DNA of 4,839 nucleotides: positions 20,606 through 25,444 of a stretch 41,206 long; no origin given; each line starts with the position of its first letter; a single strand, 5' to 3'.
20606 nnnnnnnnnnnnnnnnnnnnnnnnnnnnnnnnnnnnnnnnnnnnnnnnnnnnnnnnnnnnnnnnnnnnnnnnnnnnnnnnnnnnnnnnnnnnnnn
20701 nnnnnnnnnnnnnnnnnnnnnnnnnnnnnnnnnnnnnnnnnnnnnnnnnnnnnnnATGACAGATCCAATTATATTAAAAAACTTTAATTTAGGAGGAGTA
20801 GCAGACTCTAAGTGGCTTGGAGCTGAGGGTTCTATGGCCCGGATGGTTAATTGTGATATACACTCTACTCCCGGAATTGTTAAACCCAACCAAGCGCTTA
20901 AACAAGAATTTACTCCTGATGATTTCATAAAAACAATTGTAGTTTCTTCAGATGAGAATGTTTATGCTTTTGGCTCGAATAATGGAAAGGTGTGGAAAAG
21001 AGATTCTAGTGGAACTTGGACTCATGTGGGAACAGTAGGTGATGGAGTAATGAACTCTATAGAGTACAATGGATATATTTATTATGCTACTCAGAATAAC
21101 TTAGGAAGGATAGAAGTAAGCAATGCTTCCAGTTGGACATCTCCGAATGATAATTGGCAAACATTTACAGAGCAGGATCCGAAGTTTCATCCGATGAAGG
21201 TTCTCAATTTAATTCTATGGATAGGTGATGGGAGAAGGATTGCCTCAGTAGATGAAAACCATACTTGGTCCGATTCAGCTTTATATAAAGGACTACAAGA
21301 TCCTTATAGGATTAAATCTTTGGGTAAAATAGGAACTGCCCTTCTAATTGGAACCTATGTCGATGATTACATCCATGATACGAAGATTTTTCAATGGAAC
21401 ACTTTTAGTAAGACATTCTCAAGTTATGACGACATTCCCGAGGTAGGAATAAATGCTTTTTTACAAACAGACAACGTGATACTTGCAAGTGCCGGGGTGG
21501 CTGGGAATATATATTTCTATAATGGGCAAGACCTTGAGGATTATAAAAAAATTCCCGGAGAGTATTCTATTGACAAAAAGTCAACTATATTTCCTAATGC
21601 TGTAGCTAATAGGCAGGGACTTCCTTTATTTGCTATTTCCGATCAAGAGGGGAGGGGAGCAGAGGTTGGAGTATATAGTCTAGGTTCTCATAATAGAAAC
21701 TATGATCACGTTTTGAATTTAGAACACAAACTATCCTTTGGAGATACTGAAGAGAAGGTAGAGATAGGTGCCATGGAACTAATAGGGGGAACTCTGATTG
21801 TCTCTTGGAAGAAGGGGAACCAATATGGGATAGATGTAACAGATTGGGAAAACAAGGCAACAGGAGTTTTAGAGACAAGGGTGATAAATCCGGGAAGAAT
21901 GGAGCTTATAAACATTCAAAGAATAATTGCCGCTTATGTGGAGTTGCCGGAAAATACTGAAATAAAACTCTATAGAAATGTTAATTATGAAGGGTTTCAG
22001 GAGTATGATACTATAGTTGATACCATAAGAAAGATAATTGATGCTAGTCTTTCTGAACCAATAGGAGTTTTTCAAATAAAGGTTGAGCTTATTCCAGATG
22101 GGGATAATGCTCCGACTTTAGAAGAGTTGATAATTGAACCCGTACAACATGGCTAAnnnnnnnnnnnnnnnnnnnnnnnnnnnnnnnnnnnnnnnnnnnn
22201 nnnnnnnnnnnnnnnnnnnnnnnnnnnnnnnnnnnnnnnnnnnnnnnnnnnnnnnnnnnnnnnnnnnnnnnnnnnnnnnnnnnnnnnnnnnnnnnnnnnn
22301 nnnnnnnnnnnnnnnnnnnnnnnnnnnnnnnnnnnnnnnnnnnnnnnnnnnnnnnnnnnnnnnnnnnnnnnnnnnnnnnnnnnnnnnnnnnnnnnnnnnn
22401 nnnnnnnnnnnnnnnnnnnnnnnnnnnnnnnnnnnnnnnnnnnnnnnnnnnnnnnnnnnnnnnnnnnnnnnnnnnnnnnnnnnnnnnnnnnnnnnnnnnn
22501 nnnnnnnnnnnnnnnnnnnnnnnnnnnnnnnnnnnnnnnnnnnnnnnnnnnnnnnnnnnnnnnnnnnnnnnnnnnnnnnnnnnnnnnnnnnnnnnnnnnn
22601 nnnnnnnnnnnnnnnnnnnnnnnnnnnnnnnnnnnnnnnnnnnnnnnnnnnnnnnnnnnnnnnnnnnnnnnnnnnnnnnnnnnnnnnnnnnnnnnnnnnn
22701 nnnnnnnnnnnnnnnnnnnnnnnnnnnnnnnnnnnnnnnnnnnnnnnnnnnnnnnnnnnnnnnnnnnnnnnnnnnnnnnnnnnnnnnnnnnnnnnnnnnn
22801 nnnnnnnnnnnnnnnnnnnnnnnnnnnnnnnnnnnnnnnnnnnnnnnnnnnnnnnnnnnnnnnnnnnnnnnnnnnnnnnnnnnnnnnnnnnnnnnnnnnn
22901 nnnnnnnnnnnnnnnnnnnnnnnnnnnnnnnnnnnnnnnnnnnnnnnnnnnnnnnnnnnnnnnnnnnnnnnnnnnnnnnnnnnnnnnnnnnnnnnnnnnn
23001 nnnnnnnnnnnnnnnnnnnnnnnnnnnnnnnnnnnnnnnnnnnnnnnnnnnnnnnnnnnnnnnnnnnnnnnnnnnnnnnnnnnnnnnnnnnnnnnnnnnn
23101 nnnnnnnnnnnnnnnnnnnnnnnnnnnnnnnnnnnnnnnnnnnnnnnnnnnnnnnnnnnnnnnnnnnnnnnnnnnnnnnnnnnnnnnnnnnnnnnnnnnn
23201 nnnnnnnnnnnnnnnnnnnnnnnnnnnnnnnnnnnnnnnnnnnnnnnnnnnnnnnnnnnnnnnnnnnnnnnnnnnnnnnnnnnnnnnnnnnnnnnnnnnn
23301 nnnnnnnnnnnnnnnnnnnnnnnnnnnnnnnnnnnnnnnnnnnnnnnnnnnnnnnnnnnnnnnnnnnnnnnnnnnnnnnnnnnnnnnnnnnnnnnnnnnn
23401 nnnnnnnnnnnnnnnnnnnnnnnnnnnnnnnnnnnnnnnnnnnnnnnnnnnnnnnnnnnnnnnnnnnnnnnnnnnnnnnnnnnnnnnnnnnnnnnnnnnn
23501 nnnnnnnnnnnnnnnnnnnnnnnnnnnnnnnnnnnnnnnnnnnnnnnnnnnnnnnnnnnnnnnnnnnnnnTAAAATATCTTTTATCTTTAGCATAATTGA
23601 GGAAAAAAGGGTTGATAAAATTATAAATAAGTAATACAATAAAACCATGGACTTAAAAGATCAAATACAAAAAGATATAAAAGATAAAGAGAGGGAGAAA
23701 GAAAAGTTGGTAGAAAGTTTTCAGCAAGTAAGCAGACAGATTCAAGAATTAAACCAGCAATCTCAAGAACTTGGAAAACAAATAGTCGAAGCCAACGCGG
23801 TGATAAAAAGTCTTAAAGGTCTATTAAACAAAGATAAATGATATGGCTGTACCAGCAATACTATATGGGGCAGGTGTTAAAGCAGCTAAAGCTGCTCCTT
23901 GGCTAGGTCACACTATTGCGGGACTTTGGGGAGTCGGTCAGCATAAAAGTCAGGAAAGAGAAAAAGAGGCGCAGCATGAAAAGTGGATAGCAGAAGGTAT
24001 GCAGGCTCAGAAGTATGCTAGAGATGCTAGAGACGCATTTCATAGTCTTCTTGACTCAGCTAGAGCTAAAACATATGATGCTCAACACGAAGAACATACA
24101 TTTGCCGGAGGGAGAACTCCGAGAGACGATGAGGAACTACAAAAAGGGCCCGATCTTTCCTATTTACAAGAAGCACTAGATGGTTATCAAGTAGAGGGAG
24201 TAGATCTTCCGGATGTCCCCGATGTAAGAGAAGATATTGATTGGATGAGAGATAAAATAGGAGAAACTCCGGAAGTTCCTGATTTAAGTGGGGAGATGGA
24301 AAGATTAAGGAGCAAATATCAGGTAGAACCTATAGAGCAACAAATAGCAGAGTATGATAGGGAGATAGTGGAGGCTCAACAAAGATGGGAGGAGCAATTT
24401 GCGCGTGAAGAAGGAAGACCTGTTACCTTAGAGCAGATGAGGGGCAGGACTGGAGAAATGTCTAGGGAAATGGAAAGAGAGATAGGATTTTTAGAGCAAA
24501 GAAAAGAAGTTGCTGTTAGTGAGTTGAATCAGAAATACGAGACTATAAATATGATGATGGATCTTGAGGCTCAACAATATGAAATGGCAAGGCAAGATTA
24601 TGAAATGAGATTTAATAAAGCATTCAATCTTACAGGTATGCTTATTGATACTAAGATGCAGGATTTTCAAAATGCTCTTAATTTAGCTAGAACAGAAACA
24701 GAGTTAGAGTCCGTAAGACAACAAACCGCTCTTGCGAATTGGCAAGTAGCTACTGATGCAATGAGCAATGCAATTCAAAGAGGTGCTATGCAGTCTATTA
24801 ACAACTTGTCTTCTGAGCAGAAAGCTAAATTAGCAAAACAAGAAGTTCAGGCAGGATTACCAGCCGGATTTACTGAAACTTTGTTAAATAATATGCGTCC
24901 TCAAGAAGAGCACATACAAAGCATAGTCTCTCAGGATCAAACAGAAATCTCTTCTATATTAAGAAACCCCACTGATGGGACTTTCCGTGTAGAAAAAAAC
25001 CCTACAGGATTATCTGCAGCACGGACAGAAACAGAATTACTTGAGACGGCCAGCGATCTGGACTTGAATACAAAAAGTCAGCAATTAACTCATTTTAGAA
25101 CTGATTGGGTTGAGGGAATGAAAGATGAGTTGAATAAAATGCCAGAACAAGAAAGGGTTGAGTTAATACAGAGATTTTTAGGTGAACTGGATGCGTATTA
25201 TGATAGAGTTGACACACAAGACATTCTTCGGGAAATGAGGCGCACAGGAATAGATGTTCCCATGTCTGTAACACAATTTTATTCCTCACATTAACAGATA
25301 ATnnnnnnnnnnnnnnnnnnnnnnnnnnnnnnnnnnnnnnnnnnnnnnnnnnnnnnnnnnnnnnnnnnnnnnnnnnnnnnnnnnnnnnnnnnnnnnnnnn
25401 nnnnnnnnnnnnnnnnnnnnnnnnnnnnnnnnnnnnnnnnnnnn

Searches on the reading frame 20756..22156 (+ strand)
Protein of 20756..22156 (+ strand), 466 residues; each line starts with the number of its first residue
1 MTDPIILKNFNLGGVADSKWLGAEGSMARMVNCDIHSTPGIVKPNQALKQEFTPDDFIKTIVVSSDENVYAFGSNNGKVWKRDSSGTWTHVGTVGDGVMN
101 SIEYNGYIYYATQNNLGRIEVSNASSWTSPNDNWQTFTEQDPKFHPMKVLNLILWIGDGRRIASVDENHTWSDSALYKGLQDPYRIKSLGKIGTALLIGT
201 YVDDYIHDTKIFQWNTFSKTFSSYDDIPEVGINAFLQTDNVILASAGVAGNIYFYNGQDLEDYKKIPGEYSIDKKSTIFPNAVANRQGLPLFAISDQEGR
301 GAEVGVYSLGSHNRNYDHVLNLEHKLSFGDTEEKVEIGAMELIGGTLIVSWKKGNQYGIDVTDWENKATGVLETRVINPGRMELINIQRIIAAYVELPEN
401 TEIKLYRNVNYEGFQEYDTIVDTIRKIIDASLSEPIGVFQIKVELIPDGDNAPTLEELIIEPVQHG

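Call 33: search_protein_families(library=phrogs, proteins=[window:20756-22156:+], max_evalue=0.001)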
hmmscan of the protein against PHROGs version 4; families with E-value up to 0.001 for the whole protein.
window:20756-22156:+ (466 aa): 1 family
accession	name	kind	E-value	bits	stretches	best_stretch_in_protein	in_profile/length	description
phrog_26419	-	tail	0.00017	21.2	1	92-129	227-264/567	tail fiber protein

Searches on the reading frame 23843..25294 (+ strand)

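Call 33: search_protein_families(library=phrogs, proteins=[window:23843-25294:+], max_evalue=0.001)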
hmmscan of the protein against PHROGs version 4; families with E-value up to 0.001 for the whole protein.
window:23843-25294:+ (483 aa): 1 family
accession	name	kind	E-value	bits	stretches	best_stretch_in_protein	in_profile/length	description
phrog_241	-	head and packaging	0.00047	20.3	1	184-433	337-584/679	head morphogenesis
